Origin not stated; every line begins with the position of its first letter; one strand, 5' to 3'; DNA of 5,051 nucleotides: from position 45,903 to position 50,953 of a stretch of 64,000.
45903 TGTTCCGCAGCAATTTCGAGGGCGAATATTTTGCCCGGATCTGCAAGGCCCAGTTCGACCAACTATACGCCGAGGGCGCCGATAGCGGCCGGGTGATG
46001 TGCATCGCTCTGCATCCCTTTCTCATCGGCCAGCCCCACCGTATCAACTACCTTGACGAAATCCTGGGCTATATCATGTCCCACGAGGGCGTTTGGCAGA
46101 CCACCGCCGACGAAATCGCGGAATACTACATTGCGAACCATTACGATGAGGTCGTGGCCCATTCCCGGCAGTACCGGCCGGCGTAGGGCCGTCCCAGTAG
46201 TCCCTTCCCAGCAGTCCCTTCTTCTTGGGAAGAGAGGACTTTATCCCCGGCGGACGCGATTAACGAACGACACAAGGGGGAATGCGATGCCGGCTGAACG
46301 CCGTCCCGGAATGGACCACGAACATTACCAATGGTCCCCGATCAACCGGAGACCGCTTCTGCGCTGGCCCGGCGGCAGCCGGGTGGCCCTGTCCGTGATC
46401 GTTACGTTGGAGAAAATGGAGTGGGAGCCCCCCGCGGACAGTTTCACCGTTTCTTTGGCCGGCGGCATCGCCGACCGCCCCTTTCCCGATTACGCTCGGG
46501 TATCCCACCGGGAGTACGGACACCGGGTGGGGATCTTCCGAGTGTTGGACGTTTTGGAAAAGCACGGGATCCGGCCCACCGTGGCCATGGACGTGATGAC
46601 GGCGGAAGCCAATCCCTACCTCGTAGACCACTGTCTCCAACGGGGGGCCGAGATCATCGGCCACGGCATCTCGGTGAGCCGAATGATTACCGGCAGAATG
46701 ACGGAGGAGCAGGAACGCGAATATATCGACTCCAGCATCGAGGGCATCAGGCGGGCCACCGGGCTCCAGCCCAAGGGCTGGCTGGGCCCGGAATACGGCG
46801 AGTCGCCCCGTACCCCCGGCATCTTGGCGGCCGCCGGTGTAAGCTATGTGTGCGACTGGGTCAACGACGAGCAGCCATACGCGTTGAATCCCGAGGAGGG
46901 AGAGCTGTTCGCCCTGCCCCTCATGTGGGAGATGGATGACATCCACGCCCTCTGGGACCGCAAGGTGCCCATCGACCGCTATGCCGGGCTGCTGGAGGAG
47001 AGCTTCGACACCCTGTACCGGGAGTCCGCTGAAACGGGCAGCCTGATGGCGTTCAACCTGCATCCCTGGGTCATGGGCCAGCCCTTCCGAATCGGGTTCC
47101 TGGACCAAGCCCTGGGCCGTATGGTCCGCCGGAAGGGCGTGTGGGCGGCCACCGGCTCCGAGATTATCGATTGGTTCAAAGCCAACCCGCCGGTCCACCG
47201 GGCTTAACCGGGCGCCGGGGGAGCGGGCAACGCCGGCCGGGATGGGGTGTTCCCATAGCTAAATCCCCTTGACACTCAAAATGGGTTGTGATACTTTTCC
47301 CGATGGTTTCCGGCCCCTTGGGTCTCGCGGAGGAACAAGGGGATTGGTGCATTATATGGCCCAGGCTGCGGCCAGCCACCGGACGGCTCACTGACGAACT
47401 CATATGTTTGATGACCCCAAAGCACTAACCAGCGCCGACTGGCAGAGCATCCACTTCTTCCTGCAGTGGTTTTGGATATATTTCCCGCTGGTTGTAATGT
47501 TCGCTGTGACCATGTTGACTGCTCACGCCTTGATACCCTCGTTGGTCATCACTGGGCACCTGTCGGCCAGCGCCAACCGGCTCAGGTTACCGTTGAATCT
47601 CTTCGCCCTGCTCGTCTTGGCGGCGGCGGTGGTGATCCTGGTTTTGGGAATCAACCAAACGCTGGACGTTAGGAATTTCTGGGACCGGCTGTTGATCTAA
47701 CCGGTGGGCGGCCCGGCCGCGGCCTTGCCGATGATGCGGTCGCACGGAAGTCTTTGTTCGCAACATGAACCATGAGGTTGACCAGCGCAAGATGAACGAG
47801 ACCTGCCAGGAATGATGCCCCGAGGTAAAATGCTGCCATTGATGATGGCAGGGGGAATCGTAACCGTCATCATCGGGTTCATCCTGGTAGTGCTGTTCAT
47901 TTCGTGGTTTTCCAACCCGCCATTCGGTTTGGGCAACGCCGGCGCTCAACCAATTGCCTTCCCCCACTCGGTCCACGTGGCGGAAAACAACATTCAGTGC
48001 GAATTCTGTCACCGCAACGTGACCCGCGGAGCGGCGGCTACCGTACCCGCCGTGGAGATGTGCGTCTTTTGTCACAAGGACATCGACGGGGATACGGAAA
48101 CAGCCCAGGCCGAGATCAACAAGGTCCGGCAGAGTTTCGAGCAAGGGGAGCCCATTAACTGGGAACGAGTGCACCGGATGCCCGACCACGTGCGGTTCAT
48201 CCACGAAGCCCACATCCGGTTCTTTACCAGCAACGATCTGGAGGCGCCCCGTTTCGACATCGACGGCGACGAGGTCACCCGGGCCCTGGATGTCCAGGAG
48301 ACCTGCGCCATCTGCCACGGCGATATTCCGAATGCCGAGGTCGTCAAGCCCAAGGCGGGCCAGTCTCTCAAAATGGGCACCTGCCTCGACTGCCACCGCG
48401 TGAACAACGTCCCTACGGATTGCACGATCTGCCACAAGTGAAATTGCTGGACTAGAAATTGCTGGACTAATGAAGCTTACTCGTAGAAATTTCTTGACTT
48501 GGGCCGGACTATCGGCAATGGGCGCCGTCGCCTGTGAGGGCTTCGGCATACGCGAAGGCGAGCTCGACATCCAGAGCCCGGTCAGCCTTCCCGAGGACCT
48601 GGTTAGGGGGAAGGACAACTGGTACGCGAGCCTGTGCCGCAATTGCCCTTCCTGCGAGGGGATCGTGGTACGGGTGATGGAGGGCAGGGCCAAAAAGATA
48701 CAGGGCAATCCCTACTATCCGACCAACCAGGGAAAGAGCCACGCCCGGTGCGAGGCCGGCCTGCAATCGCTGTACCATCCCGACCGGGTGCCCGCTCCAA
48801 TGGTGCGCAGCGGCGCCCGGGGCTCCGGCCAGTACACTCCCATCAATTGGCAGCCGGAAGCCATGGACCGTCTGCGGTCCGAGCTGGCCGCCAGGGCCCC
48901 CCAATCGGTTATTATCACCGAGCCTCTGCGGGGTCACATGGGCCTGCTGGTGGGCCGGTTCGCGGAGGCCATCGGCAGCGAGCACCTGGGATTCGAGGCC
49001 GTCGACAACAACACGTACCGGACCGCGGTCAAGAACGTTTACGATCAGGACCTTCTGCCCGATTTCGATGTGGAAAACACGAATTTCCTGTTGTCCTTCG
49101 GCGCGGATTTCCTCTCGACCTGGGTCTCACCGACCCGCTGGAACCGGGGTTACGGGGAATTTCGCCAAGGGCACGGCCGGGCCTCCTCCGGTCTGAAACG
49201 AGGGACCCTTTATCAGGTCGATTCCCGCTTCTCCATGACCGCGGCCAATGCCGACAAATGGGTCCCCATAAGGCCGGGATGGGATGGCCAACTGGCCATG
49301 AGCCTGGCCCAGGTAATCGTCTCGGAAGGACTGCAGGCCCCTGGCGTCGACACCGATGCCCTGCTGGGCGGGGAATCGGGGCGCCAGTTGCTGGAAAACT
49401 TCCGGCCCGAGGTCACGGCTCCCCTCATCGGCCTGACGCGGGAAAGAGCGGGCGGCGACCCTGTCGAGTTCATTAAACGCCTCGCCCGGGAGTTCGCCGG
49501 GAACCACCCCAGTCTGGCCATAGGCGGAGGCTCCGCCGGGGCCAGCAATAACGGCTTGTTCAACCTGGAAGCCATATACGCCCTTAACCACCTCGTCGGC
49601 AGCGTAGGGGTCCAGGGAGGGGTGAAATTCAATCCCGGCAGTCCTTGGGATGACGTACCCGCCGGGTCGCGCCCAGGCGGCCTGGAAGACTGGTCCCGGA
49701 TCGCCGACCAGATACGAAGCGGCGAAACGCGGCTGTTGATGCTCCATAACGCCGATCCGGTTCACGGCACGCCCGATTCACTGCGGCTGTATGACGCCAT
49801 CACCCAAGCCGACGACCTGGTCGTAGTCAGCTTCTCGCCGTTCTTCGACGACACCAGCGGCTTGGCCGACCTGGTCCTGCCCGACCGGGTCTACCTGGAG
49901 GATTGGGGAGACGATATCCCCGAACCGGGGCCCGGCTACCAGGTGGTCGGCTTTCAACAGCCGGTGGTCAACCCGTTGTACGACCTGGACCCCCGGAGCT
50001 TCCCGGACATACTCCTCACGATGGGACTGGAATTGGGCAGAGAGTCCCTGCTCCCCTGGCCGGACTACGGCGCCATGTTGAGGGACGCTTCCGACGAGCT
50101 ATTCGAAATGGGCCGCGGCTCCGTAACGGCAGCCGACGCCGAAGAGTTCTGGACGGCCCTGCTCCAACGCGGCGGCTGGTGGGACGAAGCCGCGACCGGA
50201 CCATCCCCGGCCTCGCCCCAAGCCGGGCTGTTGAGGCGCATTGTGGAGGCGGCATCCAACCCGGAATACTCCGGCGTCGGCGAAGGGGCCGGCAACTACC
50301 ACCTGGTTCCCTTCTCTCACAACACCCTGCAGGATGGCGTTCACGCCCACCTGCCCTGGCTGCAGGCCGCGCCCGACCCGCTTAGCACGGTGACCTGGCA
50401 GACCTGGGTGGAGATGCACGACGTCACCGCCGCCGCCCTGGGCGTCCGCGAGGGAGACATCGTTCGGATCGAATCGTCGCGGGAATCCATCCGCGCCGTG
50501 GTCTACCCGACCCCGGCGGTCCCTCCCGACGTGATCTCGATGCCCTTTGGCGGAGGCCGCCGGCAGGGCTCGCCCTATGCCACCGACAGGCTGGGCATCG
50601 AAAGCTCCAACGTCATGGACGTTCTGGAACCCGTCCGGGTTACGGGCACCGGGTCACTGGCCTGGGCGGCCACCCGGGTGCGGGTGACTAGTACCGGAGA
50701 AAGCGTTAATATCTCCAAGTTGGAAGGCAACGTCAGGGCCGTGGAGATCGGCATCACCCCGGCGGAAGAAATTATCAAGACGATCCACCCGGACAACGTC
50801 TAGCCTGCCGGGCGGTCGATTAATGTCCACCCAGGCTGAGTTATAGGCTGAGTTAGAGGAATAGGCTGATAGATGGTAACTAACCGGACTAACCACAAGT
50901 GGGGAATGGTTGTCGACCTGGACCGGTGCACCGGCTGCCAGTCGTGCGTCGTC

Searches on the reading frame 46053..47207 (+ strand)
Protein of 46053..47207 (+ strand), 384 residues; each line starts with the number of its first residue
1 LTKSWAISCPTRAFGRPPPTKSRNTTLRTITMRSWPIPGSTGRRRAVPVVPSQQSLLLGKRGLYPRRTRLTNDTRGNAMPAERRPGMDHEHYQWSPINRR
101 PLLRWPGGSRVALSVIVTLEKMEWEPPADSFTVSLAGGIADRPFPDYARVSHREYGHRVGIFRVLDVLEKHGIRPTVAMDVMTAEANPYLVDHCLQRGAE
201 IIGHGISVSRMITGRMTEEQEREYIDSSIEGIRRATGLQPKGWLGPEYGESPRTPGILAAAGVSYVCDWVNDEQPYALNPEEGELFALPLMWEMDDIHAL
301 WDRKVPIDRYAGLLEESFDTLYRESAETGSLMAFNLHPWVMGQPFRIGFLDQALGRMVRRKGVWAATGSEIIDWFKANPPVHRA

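Call 26: search_protein_families(library=pfam, proteins=[window:46053-47207:+], max_evalue=0.001)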
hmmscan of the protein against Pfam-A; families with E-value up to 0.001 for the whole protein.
window:46053-47207:+ (384 aa): 1 family
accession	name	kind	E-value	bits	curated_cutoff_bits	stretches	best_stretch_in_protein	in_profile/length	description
PF01522.26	Polysacc_deac_1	-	3.4e-09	37.2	23.1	1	163-265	23-123/124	Polysaccharide deacetylase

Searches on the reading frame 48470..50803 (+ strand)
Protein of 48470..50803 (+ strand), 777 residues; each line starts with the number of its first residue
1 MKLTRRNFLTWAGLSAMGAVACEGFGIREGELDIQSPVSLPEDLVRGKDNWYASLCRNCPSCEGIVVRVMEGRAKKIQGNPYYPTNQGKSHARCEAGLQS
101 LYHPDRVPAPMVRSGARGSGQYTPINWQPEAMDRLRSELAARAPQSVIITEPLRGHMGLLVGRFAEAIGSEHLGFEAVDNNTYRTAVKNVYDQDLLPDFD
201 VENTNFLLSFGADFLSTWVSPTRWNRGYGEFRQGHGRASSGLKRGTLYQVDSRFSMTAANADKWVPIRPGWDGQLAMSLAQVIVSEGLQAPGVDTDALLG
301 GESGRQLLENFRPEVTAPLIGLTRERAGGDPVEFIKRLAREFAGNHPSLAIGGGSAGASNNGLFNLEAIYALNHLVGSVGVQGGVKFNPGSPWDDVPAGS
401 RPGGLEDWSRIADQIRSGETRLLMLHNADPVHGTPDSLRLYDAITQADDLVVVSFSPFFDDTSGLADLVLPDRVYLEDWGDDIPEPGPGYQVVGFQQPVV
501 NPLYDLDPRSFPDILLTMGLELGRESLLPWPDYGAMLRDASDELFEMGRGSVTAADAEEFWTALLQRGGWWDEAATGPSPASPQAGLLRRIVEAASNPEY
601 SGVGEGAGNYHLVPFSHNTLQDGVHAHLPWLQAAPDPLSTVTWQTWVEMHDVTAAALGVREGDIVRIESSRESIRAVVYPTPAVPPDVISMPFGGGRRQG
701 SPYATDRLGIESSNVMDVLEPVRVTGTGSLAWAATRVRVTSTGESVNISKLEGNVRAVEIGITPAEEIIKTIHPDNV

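Call 50: search_protein_families(library=pfam, proteins=[window:48470-50803:+], max_evalue=0.01)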
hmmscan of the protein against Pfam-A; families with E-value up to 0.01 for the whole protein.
window:48470-50803:+ (777 aa): 3 families
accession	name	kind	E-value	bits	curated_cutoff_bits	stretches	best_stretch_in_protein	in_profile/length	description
PF00384.28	Molybdopterin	-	4.7e-16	59.2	24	1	106-478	1-316/353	Molybdopterin oxidoreductase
PF01568.27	Molydop_binding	-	5.7e-12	46.1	26.8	1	646-697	31-82/110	Molydopterin dinucleotide binding domain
PF04879.21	Molybdop_Fe4S4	-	2.7e-05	24.5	22.7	1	51-103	3-55/55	Molybdopterin oxidoreductase Fe4S4 domain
